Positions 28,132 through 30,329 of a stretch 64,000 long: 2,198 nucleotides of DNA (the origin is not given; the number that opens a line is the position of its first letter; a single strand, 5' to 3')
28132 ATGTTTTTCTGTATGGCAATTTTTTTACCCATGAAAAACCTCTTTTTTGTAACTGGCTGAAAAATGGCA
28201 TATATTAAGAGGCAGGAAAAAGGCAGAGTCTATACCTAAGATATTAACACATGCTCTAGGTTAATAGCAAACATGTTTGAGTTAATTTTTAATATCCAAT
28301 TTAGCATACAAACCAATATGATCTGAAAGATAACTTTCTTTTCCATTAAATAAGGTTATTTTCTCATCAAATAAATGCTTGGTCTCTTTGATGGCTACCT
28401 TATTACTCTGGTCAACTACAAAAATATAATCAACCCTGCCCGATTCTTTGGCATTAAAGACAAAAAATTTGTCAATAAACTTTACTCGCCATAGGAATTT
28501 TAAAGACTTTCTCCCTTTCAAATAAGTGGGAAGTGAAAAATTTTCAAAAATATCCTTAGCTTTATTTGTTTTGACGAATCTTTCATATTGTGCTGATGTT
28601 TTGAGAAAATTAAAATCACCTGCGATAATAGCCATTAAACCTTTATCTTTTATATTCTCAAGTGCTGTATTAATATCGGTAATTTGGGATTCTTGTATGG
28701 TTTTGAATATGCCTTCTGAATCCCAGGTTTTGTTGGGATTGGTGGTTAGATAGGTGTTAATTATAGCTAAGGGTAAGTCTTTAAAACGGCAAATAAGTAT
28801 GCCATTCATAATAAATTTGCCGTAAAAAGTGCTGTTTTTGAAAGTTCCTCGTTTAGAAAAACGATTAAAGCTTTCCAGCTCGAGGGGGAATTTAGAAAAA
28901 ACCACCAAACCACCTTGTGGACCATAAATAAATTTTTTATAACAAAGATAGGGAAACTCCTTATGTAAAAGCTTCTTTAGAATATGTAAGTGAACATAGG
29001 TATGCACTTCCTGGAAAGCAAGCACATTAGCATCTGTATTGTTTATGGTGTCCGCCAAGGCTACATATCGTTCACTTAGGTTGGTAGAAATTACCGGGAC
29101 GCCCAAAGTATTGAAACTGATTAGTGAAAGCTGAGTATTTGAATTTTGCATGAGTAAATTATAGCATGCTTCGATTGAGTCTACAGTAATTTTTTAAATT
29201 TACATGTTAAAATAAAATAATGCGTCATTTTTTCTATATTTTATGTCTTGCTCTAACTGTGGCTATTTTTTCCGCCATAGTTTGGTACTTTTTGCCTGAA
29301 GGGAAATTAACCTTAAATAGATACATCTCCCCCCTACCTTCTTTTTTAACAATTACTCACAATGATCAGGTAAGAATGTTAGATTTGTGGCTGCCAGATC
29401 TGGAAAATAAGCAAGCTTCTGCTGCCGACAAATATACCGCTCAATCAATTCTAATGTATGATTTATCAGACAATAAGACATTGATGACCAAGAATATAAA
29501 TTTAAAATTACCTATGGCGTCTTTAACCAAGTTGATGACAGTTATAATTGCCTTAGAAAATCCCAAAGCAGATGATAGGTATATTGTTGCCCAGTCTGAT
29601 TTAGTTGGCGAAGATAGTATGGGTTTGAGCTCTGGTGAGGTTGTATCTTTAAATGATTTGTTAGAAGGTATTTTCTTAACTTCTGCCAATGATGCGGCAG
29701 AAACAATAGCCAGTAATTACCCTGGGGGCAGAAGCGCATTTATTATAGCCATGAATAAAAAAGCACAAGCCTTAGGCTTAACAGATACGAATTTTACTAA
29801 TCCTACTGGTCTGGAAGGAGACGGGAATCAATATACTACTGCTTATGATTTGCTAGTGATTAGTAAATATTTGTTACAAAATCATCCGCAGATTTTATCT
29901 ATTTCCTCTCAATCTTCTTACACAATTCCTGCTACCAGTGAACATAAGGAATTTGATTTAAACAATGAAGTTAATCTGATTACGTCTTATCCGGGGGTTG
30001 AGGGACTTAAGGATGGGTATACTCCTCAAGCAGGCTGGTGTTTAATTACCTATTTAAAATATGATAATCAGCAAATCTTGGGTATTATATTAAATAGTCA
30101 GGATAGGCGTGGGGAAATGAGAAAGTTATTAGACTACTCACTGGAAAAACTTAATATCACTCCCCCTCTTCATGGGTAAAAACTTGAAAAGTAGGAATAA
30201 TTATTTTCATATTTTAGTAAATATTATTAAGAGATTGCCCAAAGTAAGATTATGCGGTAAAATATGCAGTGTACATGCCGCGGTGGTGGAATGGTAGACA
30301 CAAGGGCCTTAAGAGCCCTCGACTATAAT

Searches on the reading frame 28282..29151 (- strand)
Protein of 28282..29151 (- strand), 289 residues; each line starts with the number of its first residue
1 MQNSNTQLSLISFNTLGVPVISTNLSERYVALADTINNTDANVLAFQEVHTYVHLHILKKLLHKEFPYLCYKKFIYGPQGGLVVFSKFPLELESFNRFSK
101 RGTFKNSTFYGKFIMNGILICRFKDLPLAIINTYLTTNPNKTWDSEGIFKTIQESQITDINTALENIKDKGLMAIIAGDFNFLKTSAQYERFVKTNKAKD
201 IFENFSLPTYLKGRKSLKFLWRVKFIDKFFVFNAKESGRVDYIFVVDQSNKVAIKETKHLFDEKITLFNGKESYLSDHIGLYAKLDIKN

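Call 3: search_protein_families(library=pfam, proteins=[window:28282-29151:-], max_evalue=0.01)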
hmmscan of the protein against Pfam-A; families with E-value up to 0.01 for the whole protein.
window:28282-29151:- (289 aa): 1 family
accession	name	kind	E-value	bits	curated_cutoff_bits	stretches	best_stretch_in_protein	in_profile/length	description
PF03372.29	Exo_endo_phos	-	3.4e-12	47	24.5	1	12-248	2-205/225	Endonuclease/Exonuclease/phosphatase family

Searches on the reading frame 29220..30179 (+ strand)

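Call 3: search_protein_families(library=pfam, proteins=[window:29220-30179:+], max_evalue=0.01)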
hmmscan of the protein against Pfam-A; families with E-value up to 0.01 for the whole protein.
window:29220-30179:+ (319 aa): 2 families
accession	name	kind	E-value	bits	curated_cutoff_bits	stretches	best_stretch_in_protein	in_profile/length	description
PF00768.25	Peptidase_S11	-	1e-49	169.6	27.6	1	65-294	3-238/239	D-alanyl-D-alanine carboxypeptidase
PF13354.11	Beta-lactamase2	-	1.3e-05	25.1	22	1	76-220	1-148/214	Beta-lactamase enzyme family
